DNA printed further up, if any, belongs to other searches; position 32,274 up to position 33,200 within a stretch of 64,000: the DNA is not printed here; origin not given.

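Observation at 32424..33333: Two-gene module resembling a minimal ubiquitin-like or GG-carrier system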

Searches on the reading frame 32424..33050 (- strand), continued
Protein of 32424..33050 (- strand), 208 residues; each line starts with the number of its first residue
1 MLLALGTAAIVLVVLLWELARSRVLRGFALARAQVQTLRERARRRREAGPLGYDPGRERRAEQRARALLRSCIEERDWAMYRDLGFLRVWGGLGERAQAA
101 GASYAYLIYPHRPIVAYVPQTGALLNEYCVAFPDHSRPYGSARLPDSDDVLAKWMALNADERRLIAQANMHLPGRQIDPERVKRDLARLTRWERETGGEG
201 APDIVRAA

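Call 52: find_encoding_contigs(protein=P0254, flank=4000, max_places=2)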
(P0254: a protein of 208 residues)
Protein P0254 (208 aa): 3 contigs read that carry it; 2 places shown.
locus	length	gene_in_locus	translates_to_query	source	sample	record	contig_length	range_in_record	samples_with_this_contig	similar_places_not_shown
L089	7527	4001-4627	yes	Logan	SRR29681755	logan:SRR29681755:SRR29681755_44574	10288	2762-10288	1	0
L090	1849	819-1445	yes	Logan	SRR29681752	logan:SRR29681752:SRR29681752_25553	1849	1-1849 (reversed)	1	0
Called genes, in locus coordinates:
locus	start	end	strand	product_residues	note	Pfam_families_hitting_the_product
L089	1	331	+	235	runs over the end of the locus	PF01351:RNase_HII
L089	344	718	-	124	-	PF02021:UPF0102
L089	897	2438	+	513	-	PF13541:ChlI, PF00158:Sigma54_activat (faint), PF00493:MCM (faint), PF01078:Mg_chelatase, PF07728:AAA_5, PF13335:Mg_chelatase_C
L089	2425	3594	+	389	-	PF02481:DNA_processg_A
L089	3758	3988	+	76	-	-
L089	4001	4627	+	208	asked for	-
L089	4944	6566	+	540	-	PF01471:PG_binding_1 (weak), PF03734:YkuD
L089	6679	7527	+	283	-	?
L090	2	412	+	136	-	?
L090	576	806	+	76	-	-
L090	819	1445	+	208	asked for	-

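Call 53: find_encoding_contigs(protein=P0271, flank=4000, max_places=2)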
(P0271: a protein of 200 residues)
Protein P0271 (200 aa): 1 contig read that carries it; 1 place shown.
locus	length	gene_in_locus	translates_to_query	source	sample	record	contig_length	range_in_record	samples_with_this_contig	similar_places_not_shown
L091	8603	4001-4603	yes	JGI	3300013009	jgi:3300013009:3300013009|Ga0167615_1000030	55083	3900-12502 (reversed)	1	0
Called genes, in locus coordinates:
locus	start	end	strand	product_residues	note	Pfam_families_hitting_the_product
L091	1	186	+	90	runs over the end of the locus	PF13083:KH_KhpA-B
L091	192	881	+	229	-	PF01746:tRNA_m1G_MT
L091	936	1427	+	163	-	PF01245:Ribosomal_L19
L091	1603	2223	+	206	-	PF10502:Peptidase_S26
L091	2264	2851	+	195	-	PF01351:RNase_HII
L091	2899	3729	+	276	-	PF08543:Phos_pyr_kin, PF00294:PfkB (weak)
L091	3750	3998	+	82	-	-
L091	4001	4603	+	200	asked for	-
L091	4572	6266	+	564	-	PF00920:ILVD_EDD_N, PF24877:ILV_EDD_C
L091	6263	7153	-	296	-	PF00561:Abhydrolase_1, PF12146:Hydrolase_4, PF12697:Abhydrolase_6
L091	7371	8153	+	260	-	PF00589:Phage_integrase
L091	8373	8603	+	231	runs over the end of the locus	PF04542:Sigma70_r2, PF04539:Sigma70_r3, PF04545:Sigma70_r4, PF08281:Sigma70_r4_2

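Call 60: search_solved_structures(query=A3, max_evalue=10, show_alignments=3)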
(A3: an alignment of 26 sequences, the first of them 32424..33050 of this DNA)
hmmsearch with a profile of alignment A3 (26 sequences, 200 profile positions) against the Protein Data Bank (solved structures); distinct sequences matched with E-value up to 10: 0.

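Call 61: search_protein_families(library=pfam, alignment_id=A3, max_evalue=10)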
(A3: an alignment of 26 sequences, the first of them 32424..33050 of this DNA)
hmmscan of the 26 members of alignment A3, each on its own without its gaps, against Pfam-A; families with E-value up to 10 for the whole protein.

A. member 1, window:32424-33050:- (208 aa): 1 family
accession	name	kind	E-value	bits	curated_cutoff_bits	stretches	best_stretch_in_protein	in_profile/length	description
PF19938.4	DUF6400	-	0.072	13.5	27.1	1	38-84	7-55/69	Family of unknown function (DUF6400)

B. families by the number of members that match (of 26 scanned): 10 families
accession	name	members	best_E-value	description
PF19938.4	DUF6400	7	0.00056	Family of unknown function (DUF6400)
PF07219.19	HemY_N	2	0.24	HemY protein N-terminus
PF03372.29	Exo_endo_phos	1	0.014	Endonuclease/Exonuclease/phosphatase family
PF14407.11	Frankia_peptide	1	0.044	Ribosomally synthesized peptide prototyped by Frankia Franean1_4349.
PF13428.12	TPR_14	1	0.13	Tetratricopeptide repeat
PF06764.17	DUF1223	1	0.19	Protein of unknown function (DUF1223)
PF13796.11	Sensor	1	1.1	Putative sensor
PF02234.24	CDI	1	1.1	Cyclin-dependent kinase inhibitor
PF19908.4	DUF6381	1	1.1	Family of unknown function (DUF6381)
PF21833.1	DUF6893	1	3.1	Family of unknown function (DUF6893)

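Call 72: find_encoding_contigs(protein=P0386, flank=4000, max_places=2)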
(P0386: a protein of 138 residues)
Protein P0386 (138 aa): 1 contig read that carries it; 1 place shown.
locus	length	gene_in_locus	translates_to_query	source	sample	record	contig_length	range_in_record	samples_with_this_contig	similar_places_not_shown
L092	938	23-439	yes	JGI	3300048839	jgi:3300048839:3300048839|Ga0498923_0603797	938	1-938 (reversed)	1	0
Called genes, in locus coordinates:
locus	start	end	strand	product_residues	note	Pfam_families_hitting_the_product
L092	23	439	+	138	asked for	-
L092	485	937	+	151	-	?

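Call 73: find_encoding_contigs(protein=P0255, flank=4000, max_places=2)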
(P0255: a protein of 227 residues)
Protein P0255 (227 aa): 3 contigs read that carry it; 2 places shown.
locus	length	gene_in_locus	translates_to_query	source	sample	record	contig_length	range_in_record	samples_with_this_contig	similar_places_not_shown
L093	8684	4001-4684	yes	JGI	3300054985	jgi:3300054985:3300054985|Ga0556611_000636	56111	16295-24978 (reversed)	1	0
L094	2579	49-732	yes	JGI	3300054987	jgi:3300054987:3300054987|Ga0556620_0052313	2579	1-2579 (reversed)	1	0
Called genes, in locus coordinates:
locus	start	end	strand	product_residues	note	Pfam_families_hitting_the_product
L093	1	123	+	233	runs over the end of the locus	PF01746:tRNA_m1G_MT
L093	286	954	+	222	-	PF01245:Ribosomal_L19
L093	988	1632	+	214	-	PF10502:Peptidase_S26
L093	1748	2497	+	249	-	PF01351:RNase_HII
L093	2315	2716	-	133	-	PF02021:UPF0102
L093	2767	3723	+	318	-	PF08543:Phos_pyr_kin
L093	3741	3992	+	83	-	-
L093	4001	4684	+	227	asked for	-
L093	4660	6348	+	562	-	PF00920:ILVD_EDD_N, PF24877:ILV_EDD_C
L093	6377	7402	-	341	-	PF00561:Abhydrolase_1, PF12146:Hydrolase_4, PF12697:Abhydrolase_6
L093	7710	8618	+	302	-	PF02899:Phage_int_SAM_1 (weak), PF00589:Phage_integrase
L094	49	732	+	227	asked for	-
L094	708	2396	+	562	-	PF00920:ILVD_EDD_N, PF24877:ILV_EDD_C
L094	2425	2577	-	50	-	?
